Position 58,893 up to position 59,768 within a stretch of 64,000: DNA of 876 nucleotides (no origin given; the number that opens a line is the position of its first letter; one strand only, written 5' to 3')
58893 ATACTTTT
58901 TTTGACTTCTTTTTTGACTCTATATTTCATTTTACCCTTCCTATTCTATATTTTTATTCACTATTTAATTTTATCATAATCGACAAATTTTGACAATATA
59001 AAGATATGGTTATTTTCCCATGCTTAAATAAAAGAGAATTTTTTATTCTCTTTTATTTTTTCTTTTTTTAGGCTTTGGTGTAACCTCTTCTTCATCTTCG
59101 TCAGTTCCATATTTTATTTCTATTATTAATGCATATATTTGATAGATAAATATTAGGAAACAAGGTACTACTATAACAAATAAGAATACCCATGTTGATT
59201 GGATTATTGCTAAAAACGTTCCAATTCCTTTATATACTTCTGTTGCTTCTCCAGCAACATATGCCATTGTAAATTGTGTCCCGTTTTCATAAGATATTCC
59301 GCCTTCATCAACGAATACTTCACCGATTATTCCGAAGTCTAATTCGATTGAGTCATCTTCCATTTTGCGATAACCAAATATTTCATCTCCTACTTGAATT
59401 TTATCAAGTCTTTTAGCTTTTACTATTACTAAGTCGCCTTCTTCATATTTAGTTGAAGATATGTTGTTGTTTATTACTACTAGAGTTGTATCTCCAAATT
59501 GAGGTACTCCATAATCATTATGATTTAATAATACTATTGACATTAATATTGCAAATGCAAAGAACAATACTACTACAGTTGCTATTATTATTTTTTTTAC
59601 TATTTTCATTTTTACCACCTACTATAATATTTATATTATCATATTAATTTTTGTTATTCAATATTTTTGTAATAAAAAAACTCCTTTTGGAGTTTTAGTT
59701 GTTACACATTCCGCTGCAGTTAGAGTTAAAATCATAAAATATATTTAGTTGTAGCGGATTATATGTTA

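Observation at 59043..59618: Third SipW paralog has lost both catalytic residues (pseudo-peptidase)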

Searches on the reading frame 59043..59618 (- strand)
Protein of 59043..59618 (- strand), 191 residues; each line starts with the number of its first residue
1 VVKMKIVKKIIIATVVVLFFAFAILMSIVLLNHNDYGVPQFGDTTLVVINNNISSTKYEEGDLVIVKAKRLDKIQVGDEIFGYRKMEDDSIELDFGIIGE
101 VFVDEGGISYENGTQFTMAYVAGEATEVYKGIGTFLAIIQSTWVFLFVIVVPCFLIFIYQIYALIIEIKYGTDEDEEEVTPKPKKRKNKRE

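Call 3: search_protein_families(library=pfam, proteins=[window:59043-59618:-], max_evalue=1)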
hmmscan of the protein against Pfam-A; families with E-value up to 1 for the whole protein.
window:59043-59618:- (191 aa): 3 families
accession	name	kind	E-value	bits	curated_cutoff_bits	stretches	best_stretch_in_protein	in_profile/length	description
PF05620.16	TMEM208_SND2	-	0.00021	21.6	22.9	1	134-191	105-163/167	SRP-independent targeting protein 2/TMEM208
PF00895.25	ATP-synt_8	-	0.32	11.9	23.4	0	141-162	7-28/55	ATP synthase protein 8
PF12420.13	DUF3671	-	0.39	10.6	34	1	3-169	152-214/223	Fam-L, Fam-M like protein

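Call 4: search_protein_families(library=ncbifam, proteins=[window:59043-59618:-], max_evalue=1)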
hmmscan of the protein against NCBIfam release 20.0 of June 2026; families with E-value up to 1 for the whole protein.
window:59043-59618:- (191 aa): 4 families
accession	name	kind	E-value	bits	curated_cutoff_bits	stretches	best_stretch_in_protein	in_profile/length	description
TIGR02228.1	sigpep_I_arch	equivalog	0.015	15.2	51.85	1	17-80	6-67/158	signal peptidase I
NF006283.1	PRK08455.1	equivalog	0.042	13.5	187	1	145-188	19-60/182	flagellar basal body-associated protein FliL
NF045849.1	ICE_MMCAP2_0565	equivalog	0.11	12.1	40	1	140-179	9-48/80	Mbov_0395 family pilin-like conjugal transfer protein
NF046067.1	SigPepSipWBacil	equivalog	0.46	10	190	0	14-170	8-171/189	signal peptidase I SipW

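Call 8: find_homologous_proteins(query=window:59043-59618:-, max_evalue=0.001)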
Query window:59043-59618:- (191 aa): 198 proteins with E <= 0.001 among 371 candidates; the best 120 are listed.
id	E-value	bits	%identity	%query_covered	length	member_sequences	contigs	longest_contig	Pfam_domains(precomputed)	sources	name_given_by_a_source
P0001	2.0e-115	401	100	98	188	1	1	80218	-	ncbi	-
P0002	1.2e-83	298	75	88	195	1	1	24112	PF05620.17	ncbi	-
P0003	2.2e-64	235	57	74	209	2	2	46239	-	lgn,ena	-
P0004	9.2e-59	216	58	96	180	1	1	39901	-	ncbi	-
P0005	1.4e-57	213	56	90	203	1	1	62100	-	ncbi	-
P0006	9.4e-57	210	53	93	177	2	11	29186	-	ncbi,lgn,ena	-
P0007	2.6e-56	208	52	85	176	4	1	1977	-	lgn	-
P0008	3.5e-56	208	54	82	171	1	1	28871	-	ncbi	-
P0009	6.1e-56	207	53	90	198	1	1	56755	-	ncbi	-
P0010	6.6e-55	204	52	92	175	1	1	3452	-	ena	-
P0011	7.1e-55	204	51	92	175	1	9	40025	-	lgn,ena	-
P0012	8.5e-55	204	51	92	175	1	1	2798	-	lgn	-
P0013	9.1e-55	203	50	93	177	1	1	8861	-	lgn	-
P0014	1.0e-54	203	51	92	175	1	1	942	-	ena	-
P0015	2.3e-54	202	51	92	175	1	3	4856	-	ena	-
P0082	4.6e-50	188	45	90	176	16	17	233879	-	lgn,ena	-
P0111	1.2e-47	180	48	90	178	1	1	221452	-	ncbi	-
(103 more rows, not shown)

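Call 11: search_solved_structures(query=A1, max_evalue=10, show_alignments=3)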
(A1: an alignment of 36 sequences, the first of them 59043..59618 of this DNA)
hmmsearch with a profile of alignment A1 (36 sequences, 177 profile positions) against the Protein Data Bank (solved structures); distinct sequences matched with E-value up to 10: 1.
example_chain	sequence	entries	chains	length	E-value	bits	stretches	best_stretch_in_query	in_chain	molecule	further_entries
3qga_A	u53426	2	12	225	0.083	15.9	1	42-119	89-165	Fusion of urease beta and gamma subunits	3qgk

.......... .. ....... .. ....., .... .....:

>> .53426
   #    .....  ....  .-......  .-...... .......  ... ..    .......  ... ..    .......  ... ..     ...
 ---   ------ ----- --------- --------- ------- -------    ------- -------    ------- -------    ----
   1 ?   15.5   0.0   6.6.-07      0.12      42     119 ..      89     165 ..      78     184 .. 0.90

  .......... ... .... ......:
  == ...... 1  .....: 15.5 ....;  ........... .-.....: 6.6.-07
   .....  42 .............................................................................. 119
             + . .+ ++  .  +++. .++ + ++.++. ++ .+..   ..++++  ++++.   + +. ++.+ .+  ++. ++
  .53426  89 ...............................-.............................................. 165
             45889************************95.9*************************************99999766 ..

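Call 12: find_encoding_contigs(protein=P0082, flank=10000, max_places=2)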
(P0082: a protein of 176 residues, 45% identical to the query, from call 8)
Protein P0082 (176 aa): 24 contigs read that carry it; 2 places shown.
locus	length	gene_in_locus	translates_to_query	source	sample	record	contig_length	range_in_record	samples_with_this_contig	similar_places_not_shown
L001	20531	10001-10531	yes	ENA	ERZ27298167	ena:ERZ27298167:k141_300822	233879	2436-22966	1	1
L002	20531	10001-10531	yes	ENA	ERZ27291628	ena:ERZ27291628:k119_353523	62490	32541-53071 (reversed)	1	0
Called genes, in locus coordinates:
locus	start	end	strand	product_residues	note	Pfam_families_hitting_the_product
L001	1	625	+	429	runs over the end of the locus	-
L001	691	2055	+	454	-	-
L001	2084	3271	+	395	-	-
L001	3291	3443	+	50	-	-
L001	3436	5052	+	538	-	-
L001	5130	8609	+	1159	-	-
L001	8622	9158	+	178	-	-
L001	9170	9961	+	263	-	-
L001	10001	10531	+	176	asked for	-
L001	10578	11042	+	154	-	-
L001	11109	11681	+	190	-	-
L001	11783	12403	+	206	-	-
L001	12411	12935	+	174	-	-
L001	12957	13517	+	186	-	-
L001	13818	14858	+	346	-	PF02912:Phe_tRNA-synt_N, PF01409:tRNA-synt_2d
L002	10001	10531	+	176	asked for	-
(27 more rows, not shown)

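Call 13: find_encoding_contigs(protein=P0111, flank=10000, max_places=2)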
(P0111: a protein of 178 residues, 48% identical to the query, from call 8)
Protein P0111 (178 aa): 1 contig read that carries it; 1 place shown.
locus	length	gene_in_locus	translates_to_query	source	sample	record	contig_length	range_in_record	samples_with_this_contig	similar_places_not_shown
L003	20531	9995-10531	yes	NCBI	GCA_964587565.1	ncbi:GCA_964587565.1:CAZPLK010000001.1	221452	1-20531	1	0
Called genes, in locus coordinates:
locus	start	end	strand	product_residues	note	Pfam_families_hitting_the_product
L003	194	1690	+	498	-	PF16403:Bact_surface_Ig-like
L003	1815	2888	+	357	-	-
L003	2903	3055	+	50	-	-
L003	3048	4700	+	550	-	-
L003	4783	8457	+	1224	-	-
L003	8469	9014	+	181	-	-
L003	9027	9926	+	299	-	-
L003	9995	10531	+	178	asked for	-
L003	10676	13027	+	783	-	PF00717:Peptidase_S24 (weak)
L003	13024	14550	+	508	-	-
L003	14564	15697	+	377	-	PF09823:DUF2357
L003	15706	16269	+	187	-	-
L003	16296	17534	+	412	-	-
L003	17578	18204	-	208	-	-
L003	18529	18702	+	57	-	-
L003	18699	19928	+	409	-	PF00579:tRNA-synt_1b, PF22421:SYY_C-terminal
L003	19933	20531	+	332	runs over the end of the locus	PF14397:ATPgrasp_ST, PF14398:ATPgrasp_YheCD (faint), PF02955:GSH-S_ATP (weak)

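Call 14: predict_structure(alignment_id=A1)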
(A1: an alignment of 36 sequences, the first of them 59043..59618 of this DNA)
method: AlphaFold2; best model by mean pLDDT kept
length: 191 residues; sequences in the alignment: 36
mean_pLDDT: 81.6   pTM: 0.58
mean pLDDT of the five models: 81.6, 81.3, 80.1, 78.9, 77.4
residues with pLDDT >= 90: 34; 70-90: 131; 50-70: 13; < 50: 13
segments of 3 or more residues with pLDDT < 50: 176-183, 187-191
pLDDT, mean of each block of 10 residues (from residue 1): 80 91 85 84 84 74 88 87 84 86 88 86 88 82 85 92 91 52 47 46
secondary structure, 60 per line:
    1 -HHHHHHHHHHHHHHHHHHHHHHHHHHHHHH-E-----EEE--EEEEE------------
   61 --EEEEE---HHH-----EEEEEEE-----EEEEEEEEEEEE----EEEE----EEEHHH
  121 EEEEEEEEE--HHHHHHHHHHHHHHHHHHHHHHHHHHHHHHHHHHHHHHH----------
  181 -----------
elements in order: H2-31 E39-41 E44-48 E63-67 E79-85 E91-102 E107-110 E115-117 E121-129 H132-170

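Call 15: find_related_loci(query=A1, collection=genome_contigs, flank=10000)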
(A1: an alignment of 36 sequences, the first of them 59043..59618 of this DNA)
Query A1 (191 aa) in genome_contigs; peptide patterns used: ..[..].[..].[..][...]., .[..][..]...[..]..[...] (x = any residue, [..] = any of these).
312 stretches matched a pattern; 113 encode a relative of the query (tblastn E <= 1e-3); the best 80 are kept; 80 distinct loci.
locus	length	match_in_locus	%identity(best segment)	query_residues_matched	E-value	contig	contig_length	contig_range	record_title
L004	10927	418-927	75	3-172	1e-84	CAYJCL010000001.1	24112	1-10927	MAG TPA_asm: uncultured Muribaculaceae bacterium isolate ERP123703_co1_262 genome assembly, contig: NODE_2125_length_241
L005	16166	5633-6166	58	4-186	2e-64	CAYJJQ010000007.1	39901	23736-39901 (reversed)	MAG TPA_asm: uncultured Muribaculaceae bacterium isolate ERP123703_co2_182 genome assembly, contig: NODE_519_length_3990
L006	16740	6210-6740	53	1-177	2e-62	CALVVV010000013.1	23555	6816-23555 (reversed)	MAG: uncultured Bacilli bacterium isolate BRZ_FP__bin56 genome assembly, contig: BRZ_FP__NODE_1716_length_23555_cov_7.35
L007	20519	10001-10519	56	3-174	4e-62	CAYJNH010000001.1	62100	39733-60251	MAG TPA_asm: uncultured Muribaculaceae bacterium isolate ERP123703_co3_57 genome assembly, contig: NODE_435_length_62100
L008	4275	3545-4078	51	1-178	9e-62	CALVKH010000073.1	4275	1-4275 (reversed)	MAG: uncultured Bacilli bacterium isolate BRZ_DI__bin68 genome assembly, contig: BRZ_DI__NODE_22209_length_4275_cov_6.75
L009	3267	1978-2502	53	1-175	1e-59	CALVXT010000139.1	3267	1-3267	MAG: uncultured Bacilli bacterium isolate BRZ_EG__bin5 genome assembly, contig: BRZ_EG__NODE_37978_length_3267_cov_5.971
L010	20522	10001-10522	54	1-175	4e-59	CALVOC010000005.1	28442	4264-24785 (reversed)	MAG: uncultured Bacilli bacterium isolate BRZ_PC__bin122 genome assembly, contig: BRZ_PC__NODE_2382_length_28442_cov_4.9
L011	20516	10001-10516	53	4-174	4e-59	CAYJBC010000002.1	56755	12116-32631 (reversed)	MAG TPA_asm: uncultured Muribaculaceae bacterium isolate ERP123703_co1_167 genome assembly, contig: NODE_496_length_5675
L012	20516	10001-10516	52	4-175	4e-59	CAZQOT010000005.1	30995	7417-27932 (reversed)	MAG TPA_asm: uncultured Muribaculaceae bacterium isolate SRP192927_co2_36 genome assembly, contig: NODE_1877_length_3099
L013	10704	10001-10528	48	1-176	9e-59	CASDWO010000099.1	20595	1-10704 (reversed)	uncultured bacterium isolate SI.A50.metabat-bins.20 genome assembly, contig: SI.A50.metabat-bins.20.fa_k141_396862, whol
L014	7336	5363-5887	51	1-175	5e-59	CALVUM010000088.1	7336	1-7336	MAG: uncultured Bacilli bacterium isolate E14__bin37 genome assembly, contig: E14__k127_2579474, whole genome shotgun se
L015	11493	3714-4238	52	1-175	6e-59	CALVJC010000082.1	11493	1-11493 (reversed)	MAG: uncultured Bacilli bacterium isolate E01__bin10 genome assembly, contig: E01__k127_2692613, whole genome shotgun se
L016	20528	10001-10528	50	1-176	2e-58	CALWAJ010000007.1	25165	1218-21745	MAG: uncultured Bacilli bacterium isolate BRZ_GV__bin40 genome assembly, contig: BRZ_GV__NODE_1593_length_25165_cov_7.56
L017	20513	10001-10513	53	4-175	5e-58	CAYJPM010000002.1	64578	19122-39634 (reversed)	MAG TPA_asm: uncultured Muribaculaceae bacterium isolate ERP123703_co5_27 genome assembly, contig: NODE_181_length_64578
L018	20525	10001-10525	52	18-190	4e-58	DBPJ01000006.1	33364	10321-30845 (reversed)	MAG TPA_asm: Bacillales bacterium UBA1423 UBA1423_contig_33219, whole genome shotgun sequence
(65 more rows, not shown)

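Call 20: fold_search(model_id=the predicted structure, library=pdb)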
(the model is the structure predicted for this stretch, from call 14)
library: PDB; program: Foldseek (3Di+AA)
matches with E <= 10: 694; with E <= 0.001: 0
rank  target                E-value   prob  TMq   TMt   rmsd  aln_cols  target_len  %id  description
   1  7p2p_A                2.9e-03  1.00  0.40  0.49   5.9       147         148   14  Human Signal Peptidase Complex Paralog A (SPC-A) (released 2021-10-06)
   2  7p2q_A                5.2e-03  1.00  0.36  0.45   8.6       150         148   16  Human Signal Peptidase Complex Paralog C (SPC-C) (released 2021-10-06)
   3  4n31_A                1.7e-02  1.00  0.32  0.42   7.7       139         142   13  Structure and activity of Streptococcus pyogenes SipA: a signal peptidase homologue essential for pilus polymerisation (released 2014-08-20)
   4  3kbg                  5.8e-02  0.84  0.21  0.21  11.8       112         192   12  Crystal structure of the 30S ribosomal protein S4e from Thermoplasma acidophilum. Northeast Structural Genomics Consorti (released 2009-10-27)
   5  8zra_A                1.4e-01  0.69  0.20  0.40   5.2        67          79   15  GerQ filaments from Bacillus amyloiquefaciens (released 2024-10-02)
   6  7yta_A                1.4e-01  0.38  0.23  0.31  10.8       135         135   10  crystal structure of NtAGDP3 AGD1-2 in complex with an H3K9me2 peptide (released 2022-10-12)
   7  7lky_B                1.6e-01  0.91  0.22  0.63   3.5        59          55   17  Crystal Structure of PHF1 Tudor domain in complex with a peptidomimetic ligand UNC6641 (released 2021-12-15)
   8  4qqg_A                1.6e-01  0.91  0.24  0.56   4.4        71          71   14  Crystal structure of an N-terminal HTATIP fragment (released 2014-07-09)
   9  4hcz_A                2.1e-01  0.89  0.21  0.61   3.4        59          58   17  PHF1 Tudor in complex with H3K36me3 (released 2012-11-14)
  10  2e5p_MODEL_1_A        2.1e-01  0.84  0.22  0.54   3.7        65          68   18  Solution structure of the TUDOR domain of PHD finger protein 1 (PHF1 protein) (released 2007-06-26)
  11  6au2                  2.2e-01  0.91  0.26  0.24   5.3        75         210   19  Crystal structure of SETDB1 Tudor domain with aryl triazole fragments (released 2017-10-11)
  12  4qqg_D                2.2e-01  0.89  0.24  0.57   4.3        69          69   14  Crystal structure of an N-terminal HTATIP fragment (released 2014-07-09)
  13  6wav_C                2.2e-01  0.87  0.21  0.57   3.5        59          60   17  Crystal structure of PHF1 in complex with H3K36me3 substitution (released 2020-08-26)
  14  4qqg_G                2.3e-01  0.87  0.24  0.55   4.4        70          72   14  Crystal structure of an N-terminal HTATIP fragment (released 2014-07-09)
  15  5xfp_E                2.3e-01  0.85  0.21  0.14   3.4        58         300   17  Binary complex of PHF1 and a double stranded DNA (released 2017-09-13)
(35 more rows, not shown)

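Call 34: search_protein_families(library=pfam, proteins=[L003:4783-8457:+, L003:8469-9014:+, L003:9027-9926:+, L003:3048-4700:+], max_evalue=0.1)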
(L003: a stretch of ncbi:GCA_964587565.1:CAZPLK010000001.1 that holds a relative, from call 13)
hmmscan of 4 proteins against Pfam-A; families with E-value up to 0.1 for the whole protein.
L003:4783-8457:+ (1224 aa): 0 families

L003:8469-9014:+ (181 aa): 0 families

L003:9027-9926:+ (299 aa): 0 families

L003:3048-4700:+ (550 aa): 1 family
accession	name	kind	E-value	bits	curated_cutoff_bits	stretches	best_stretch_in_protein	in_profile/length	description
PF09069.17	EF-hand_3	-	0.023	15.4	21.7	1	391-464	8-79/89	EF-hand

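Call 35: search_protein_families(library=ncbifam, proteins=[L003:4783-8457:+, L003:8469-9014:+, L003:9027-9926:+, L003:3048-4700:+], max_evalue=0.1)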
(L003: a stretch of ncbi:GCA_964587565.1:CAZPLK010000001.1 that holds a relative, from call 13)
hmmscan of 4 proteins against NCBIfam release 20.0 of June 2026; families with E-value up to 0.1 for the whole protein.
L003:4783-8457:+ (1224 aa): 1 family
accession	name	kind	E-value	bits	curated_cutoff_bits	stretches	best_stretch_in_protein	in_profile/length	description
NF047446.1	barrel_OmpL47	domain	0.0072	16.8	40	0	601-635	25-58/68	OmpL47-type beta-barrel domain-containing protein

L003:8469-9014:+ (181 aa): 0 families

L003:9027-9926:+ (299 aa): 1 family
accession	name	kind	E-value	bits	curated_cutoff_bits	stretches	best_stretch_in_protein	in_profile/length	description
NF005268.0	PRK06770.1-4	subfamily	0.051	13.3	277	1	138-223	38-124/188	hypothetical protein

L003:3048-4700:+ (550 aa): 1 family
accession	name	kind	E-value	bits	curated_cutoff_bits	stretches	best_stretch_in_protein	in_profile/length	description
NF001386.0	PRK00279.2-4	equivalog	0.057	13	256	1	403-470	48-115/220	adenylate kinase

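Call 38: search_protein_representatives(alignment_id=A1)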
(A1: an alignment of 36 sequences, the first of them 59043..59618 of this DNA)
Query: 36 sequences, 177 profile positions. Proteins with E-value up to 0.001 (for the whole library): 1155; up to 1e-10: 380; up to 1e-30: 71. The best 150 are listed.
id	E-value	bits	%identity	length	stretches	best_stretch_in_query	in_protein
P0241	2.4e-70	252.3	-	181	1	1-176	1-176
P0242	6.7e-69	247.5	-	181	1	2-176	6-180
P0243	5.8e-68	244.5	-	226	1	1-175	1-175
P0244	6.3e-68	244.4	-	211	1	2-175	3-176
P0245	6.7e-67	241.0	-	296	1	1-176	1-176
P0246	3.4e-66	238.7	-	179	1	1-174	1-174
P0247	6.9e-63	228.0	-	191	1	1-175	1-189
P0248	5.7e-61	221.7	-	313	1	5-174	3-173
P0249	8.8e-61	221.1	-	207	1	1-175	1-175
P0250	1.1e-60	220.7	-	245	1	1-175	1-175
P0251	1.3e-56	207.5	-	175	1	1-174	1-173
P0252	3.4e-51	189.9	-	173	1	6-172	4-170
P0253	4.0e-51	189.6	-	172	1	4-175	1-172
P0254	1.6e-49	184.4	-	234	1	1-174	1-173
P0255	1.6e-49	184.4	-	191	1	44-176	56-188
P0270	1.3e-41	158.6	-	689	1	2-174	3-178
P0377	2.4e-24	102.4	-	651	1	12-172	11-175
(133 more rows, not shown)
